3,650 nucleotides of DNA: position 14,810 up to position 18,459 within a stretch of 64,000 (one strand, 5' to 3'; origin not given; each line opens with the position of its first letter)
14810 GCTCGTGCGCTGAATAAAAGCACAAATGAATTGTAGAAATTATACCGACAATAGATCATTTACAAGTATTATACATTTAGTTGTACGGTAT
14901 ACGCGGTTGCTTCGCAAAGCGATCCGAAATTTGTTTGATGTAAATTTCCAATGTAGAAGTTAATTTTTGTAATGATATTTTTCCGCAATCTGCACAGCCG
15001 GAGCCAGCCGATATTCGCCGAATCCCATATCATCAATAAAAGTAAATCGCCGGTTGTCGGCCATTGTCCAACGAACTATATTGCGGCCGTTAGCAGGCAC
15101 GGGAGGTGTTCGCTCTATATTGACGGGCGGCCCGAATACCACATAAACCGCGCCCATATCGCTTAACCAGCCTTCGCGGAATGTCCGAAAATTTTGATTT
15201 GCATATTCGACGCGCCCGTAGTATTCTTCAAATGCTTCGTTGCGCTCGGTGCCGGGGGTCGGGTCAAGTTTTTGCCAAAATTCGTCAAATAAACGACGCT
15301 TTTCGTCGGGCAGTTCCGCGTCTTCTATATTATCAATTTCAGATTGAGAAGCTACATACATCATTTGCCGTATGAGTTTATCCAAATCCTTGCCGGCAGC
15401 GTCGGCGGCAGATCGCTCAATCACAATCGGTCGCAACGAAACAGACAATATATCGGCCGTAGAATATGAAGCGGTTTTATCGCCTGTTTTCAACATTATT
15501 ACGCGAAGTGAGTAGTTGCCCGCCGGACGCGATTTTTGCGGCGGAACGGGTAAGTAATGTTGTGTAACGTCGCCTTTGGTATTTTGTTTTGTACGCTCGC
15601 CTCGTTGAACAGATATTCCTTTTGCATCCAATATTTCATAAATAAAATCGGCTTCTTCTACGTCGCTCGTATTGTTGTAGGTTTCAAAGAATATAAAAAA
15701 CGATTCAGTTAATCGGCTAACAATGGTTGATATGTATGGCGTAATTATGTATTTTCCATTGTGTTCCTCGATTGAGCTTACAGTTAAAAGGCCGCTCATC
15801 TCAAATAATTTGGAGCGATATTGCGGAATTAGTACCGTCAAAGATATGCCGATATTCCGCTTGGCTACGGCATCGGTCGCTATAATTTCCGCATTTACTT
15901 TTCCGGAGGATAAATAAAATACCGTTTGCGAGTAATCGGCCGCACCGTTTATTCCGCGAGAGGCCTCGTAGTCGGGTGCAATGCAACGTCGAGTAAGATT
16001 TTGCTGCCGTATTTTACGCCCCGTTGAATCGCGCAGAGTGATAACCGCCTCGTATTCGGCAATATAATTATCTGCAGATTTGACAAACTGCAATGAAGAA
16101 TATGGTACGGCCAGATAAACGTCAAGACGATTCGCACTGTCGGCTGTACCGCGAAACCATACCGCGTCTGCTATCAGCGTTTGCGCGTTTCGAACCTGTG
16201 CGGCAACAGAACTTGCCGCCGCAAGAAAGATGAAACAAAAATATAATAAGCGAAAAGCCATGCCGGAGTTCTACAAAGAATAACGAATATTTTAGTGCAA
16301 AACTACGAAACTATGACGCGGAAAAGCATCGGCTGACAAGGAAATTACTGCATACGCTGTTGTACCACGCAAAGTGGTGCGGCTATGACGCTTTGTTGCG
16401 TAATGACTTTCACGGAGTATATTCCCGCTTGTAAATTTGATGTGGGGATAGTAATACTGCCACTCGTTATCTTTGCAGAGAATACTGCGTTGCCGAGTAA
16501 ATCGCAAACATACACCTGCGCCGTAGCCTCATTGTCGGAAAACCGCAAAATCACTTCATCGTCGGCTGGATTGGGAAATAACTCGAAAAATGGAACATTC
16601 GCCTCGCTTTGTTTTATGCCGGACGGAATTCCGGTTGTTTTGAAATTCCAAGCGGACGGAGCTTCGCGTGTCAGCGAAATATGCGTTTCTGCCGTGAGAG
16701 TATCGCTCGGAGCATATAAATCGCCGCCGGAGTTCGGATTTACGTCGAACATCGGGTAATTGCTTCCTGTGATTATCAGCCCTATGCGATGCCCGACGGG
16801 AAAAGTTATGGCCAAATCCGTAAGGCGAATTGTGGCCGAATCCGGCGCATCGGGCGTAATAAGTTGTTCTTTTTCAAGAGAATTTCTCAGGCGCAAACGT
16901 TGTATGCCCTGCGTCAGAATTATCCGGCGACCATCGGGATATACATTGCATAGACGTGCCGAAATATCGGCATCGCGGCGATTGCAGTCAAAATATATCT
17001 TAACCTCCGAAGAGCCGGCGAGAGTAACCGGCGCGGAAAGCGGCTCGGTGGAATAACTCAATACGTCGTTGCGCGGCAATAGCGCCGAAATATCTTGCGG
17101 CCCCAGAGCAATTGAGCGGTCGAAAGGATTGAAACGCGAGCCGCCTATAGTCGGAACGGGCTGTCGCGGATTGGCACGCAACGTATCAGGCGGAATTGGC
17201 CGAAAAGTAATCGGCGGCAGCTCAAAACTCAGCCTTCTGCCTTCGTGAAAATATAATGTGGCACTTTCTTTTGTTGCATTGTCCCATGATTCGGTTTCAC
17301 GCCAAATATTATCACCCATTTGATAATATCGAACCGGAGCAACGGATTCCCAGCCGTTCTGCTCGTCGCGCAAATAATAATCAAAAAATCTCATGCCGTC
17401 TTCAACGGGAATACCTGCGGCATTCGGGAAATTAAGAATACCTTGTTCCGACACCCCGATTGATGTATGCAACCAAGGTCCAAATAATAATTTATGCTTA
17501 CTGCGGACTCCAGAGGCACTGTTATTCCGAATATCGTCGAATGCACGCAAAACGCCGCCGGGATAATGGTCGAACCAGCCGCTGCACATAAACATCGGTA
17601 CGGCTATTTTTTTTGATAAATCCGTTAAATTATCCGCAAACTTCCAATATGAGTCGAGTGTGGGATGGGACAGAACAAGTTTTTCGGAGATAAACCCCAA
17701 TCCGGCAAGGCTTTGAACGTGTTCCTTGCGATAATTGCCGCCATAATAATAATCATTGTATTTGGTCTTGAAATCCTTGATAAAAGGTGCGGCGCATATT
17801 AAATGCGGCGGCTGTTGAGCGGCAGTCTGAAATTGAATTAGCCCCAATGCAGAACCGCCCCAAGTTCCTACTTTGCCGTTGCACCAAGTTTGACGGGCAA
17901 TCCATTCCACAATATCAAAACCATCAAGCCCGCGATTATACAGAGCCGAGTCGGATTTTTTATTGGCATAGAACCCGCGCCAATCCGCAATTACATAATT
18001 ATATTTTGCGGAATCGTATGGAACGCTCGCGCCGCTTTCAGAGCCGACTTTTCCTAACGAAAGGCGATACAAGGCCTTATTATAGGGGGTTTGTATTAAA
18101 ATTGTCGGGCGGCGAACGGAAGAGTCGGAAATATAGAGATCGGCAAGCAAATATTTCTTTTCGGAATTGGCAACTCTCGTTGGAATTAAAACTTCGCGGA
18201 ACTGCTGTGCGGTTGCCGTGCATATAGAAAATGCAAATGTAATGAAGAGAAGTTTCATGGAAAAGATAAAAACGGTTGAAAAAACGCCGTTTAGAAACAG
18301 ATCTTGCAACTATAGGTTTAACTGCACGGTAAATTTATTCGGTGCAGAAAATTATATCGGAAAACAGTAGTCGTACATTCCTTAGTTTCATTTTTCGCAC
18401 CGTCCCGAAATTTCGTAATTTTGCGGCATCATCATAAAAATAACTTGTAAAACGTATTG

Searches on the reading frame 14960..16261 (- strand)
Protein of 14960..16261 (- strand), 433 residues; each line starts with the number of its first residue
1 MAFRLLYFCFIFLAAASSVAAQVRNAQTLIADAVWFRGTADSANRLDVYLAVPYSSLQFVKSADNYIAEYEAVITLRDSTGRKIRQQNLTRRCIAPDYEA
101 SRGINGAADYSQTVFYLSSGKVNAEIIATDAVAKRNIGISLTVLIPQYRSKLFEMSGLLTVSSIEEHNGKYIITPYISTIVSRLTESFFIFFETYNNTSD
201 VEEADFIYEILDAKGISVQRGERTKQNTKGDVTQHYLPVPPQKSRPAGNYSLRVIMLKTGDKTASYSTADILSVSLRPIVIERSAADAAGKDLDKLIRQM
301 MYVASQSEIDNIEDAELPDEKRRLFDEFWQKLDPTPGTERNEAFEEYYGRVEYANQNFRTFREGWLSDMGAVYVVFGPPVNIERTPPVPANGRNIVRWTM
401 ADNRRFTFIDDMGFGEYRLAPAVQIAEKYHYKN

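Call 53: search_protein_families(library=pfam, proteins=[window:14960-16261:-], max_evalue=0.00001)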
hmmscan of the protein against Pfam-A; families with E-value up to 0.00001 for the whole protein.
window:14960-16261:- (433 aa): 1 family
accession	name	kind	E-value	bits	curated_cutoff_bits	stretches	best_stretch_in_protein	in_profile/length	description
PF20094.4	GWxTD_dom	-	5.7e-21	75.5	26.9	1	292-385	29-118/172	GWxTD domain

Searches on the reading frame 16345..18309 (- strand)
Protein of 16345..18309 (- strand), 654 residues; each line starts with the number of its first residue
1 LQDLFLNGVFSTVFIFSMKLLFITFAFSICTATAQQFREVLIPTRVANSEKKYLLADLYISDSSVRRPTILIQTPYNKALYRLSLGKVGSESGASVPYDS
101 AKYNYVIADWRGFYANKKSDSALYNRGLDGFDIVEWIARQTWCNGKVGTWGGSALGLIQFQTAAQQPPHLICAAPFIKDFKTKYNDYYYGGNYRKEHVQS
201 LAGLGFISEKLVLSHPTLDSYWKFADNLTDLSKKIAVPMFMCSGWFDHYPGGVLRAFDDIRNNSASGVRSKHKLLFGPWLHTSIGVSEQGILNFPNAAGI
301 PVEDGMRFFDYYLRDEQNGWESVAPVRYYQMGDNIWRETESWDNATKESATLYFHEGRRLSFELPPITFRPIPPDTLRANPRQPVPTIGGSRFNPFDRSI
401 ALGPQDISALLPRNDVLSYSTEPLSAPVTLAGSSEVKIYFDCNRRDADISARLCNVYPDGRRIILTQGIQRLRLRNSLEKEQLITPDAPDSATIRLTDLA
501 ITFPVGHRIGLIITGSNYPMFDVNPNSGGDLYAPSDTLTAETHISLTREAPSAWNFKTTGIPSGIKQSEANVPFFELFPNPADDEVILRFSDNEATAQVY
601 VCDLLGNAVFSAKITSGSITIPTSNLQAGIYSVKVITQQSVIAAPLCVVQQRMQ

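Call 53: search_protein_families(library=pfam, proteins=[window:16345-18309:-], max_evalue=0.00001)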
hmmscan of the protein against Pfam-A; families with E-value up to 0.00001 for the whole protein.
window:16345-18309:- (654 aa): 3 families
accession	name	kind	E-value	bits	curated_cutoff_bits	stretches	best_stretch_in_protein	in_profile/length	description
PF08530.16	PepX_C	-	1.5e-29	103.9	22.5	1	318-552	1-214/217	X-Pro dipeptidyl-peptidase C-terminal non-catalytic domain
PF02129.25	Peptidase_S15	-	2.3e-28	100.1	23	2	56-201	7-151/262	X-Pro dipeptidyl-peptidase (S15 family)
PF18962.6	Por_Secre_tail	-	1.9e-10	41.3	27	1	577-640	1-67/75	Secretion system C-terminal sorting domain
